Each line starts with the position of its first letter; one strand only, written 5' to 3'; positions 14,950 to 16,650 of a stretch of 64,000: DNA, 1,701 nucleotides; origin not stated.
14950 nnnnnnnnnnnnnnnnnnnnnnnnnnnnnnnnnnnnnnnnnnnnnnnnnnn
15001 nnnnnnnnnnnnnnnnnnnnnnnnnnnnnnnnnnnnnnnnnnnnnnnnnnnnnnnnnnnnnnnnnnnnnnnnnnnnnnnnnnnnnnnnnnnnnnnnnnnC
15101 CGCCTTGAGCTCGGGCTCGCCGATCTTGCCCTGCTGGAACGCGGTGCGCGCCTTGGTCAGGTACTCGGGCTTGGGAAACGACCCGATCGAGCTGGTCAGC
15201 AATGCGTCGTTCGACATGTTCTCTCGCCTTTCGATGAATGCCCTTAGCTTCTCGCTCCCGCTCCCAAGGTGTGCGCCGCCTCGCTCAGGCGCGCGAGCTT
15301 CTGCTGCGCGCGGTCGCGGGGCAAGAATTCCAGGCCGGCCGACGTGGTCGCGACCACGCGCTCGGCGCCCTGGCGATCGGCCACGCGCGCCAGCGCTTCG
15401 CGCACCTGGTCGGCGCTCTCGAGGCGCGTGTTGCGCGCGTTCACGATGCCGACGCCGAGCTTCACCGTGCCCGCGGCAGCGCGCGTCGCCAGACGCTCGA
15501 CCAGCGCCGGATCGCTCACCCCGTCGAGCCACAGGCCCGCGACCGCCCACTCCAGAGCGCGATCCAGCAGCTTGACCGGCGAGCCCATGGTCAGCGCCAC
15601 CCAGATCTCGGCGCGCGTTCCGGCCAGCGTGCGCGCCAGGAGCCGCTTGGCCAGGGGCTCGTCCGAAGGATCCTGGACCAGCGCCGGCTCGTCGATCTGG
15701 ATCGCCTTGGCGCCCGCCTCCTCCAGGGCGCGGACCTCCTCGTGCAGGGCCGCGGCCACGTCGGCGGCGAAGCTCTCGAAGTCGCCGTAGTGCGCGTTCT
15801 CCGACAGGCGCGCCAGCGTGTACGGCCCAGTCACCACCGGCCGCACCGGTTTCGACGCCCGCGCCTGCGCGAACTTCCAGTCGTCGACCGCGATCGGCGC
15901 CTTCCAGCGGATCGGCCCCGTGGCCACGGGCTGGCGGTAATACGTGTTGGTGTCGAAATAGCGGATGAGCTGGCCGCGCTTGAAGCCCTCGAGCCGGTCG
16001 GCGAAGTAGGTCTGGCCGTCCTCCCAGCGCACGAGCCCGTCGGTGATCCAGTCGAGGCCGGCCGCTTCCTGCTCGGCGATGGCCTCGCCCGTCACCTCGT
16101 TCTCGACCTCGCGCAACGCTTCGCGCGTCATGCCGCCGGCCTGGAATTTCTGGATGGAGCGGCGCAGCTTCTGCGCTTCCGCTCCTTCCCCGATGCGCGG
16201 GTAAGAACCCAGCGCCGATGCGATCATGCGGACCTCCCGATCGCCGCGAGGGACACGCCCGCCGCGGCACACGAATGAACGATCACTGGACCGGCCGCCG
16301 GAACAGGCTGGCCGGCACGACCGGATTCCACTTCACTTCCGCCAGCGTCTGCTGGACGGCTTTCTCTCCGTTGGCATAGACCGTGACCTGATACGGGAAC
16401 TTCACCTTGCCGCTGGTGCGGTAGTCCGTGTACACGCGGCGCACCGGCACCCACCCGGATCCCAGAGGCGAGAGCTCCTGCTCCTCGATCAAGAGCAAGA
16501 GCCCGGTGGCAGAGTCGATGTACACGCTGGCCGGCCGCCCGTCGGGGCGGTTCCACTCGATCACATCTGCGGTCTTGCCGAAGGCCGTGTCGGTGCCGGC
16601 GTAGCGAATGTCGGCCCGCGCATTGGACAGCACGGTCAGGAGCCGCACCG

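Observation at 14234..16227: Cobalamin-independent methionine synthase split into separate N-like and C-like genes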

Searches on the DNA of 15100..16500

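Call 66: search_rna_families(source=window, start=15100, end=16500, threshold=evalue, max_evalue=1)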
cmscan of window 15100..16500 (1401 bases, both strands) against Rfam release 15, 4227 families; matches with E-value up to 1: 1.
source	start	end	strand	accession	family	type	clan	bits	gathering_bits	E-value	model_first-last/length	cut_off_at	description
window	15581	15660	-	RF03200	mir-BART13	Gene; miRNA;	-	21.6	70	0.37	1-83/83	no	mir-BART13 microRNA precursor family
